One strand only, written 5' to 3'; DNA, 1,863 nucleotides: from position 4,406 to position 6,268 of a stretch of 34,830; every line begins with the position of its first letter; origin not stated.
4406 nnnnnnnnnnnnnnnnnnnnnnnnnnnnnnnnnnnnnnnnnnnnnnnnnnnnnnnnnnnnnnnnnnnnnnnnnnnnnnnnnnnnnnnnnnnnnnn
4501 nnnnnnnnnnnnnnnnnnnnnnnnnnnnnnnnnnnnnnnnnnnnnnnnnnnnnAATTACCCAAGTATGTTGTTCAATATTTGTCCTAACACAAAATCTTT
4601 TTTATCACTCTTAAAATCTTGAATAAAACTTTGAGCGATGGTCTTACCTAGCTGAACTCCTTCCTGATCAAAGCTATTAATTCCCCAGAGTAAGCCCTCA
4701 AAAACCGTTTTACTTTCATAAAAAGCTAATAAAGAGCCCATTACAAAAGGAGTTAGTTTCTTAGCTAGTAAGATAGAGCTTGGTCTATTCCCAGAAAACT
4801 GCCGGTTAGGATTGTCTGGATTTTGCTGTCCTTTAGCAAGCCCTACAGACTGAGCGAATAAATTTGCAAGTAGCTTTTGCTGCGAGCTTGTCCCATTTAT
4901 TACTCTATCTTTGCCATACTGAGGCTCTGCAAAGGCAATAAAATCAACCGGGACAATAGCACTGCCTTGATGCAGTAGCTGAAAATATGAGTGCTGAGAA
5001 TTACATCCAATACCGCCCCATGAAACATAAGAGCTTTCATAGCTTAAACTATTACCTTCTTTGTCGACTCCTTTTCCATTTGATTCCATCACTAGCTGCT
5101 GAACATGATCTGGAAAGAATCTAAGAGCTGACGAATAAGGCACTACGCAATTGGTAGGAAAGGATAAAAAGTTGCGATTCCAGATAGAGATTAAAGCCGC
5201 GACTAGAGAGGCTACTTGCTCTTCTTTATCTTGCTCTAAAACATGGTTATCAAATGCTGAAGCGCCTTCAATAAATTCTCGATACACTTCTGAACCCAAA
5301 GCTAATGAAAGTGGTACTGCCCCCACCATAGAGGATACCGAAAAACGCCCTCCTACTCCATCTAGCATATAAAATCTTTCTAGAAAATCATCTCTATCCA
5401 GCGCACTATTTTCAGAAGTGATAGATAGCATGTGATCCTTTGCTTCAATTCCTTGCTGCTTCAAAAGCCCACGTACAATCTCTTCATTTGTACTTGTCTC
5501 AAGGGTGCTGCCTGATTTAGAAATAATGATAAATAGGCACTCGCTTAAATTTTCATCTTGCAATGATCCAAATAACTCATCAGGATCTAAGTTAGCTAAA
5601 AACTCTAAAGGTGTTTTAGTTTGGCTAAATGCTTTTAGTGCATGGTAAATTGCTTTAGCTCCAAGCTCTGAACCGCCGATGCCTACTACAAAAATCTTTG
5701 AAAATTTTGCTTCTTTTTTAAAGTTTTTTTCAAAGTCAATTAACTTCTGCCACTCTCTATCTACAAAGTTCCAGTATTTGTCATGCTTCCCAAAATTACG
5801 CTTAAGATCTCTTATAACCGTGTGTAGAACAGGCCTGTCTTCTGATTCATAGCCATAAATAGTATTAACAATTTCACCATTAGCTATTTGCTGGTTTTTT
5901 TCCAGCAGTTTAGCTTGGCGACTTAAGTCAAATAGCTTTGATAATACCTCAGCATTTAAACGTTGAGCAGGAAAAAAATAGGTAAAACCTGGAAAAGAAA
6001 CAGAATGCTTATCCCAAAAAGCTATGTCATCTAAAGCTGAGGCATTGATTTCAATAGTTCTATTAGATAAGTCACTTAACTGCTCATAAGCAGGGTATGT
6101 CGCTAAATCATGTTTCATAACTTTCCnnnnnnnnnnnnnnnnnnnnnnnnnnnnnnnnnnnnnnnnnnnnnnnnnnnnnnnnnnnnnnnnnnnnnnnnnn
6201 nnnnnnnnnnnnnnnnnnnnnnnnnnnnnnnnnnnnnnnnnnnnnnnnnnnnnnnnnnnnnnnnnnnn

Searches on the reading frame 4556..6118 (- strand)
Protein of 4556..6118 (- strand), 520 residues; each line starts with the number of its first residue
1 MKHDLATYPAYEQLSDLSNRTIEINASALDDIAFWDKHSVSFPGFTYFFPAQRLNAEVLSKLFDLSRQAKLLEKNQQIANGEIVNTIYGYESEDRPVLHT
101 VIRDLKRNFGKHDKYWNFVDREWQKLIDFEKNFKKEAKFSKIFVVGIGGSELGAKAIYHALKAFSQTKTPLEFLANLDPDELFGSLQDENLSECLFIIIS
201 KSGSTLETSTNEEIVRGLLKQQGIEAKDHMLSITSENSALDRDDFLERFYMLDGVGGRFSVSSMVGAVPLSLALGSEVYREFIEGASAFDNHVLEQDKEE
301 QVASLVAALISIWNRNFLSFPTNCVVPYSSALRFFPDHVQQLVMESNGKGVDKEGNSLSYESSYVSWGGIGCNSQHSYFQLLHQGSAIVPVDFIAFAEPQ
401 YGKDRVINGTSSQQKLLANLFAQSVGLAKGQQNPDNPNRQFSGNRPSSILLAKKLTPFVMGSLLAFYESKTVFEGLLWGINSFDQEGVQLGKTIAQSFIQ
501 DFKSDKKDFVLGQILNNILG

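Call 46: find_homologous_proteins(query=window:4556-6118:-, max_evalue=1e-80)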
Query window:4556-6118:- (520 aa): 6261 proteins with E <= 1e-80 among 8000 candidates; the best 120 are listed.
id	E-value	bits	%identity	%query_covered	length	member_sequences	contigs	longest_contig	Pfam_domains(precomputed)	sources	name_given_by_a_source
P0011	0.0e+0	1167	100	100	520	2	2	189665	PF00342.25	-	-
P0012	4.2e-208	710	61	99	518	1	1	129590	PF00342.25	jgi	jgi:glucose-6-phosphate isomerase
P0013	4.2e-157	542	48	99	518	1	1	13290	PF00342.25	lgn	-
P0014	2.2e-144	500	48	96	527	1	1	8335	PF00342.25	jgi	jgi:glucose-6-phosphate isomerase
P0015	4.3e-142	492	47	97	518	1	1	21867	PF00342.25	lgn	-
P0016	3.6e-140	486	46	97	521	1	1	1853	PF00342.25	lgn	-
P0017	3.7e-140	486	46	97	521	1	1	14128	PF00342.25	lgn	-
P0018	3.3e-139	483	46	97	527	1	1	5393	PF00342.25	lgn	-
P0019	8.8e-139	481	48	90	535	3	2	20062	PF00342.25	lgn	-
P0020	8.9e-139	481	45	97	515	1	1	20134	PF00342.25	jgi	-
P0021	2.3e-138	480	45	97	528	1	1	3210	PF00342.25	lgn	-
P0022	3.2e-138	479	48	90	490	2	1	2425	PF00342.25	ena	-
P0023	6.4e-138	478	46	96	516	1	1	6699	PF00342.25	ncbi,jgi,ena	jgi:glucose-6-phosphate isomerase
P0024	1.2e-137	478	46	90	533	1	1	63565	PF00342.25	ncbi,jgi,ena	jgi:glucose-6-phosphate isomerase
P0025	1.2e-137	478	48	91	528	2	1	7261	PF00342.25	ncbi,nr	ncbi:MAG: glucose-6-phosphate isomerase [Chlamydiia bacterium]|nr:glucose-6-phosphate isomerase [Chl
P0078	6.9e-135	468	46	97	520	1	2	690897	PF00342.25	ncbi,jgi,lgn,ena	ncbi:MAG: glucose-6-phosphate isomerase [Parachlamydiales bacterium]|jgi:glucose-6-phosphate isomera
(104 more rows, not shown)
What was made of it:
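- Clade: PGI is 61% identical to the third genome and at most 48% identical to any other chlamydia (call 46).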

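Call 66: find_encoding_contigs(protein=P0013, flank=10000, max_places=1)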
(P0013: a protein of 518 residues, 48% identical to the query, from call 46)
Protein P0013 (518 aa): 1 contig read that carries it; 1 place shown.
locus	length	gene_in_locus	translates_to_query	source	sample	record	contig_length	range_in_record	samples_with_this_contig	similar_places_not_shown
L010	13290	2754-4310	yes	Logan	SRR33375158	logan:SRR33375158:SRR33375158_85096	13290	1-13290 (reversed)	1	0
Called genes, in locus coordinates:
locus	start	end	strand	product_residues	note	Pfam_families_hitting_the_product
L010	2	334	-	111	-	?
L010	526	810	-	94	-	-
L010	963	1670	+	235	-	PF02390:Methyltransf_4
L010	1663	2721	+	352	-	-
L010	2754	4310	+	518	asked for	PF00342:PGI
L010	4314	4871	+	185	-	-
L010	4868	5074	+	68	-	PF03884:YacG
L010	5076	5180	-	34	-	-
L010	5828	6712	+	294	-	PF02899:Phage_int_SAM_1, PF13495:Phage_int_SAM_4 (weak), PF00589:Phage_integrase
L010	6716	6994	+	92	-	PF01722:BolA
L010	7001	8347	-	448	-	-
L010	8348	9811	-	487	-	PF02934:GatB_N, PF02637:GatB_Yqey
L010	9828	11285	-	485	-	PF01425:Amidase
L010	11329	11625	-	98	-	PF02686:GatC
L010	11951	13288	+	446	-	?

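Call 67: find_encoding_contigs(protein=P0078, flank=10000, max_places=1)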
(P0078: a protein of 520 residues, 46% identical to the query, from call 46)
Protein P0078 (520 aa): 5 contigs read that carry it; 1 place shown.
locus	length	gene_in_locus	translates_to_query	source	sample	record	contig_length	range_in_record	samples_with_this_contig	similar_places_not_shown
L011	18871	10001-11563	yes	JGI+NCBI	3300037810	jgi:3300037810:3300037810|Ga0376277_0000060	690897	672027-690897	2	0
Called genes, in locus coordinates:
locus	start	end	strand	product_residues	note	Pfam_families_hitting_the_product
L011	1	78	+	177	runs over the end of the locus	-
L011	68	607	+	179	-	-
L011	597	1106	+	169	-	-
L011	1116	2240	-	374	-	PF00266:Aminotran_5, PF01053:Cys_Met_Meta_PP, PF00155:Aminotran_1_2 (weak), PF01041:DegT_DnrJ_EryC1 (faint)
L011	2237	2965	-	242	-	PF00481:PP2C, PF13672:PP2C_2, PF07228:SpoIIE (weak)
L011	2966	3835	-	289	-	PF02517:Rce1-like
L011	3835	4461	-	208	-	PF24330:DUF7499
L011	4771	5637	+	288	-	PF01145:Band_7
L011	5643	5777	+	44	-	-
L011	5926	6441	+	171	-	PF05932:CesT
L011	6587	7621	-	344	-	PF00069:Pkinase, PF07714:PK_Tyr_Ser-Thr, PF19974:TCAD9 (weak)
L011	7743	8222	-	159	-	PF02472:ExbD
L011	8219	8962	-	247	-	PF01618:MotA_ExbB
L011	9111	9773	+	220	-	PF02390:Methyltransf_4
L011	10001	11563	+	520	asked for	PF00342:PGI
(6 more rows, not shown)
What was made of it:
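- Insertion into an older block: in Parachlamydiales, exbD-exbB lies directly next to trmB-pgi (call 67).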
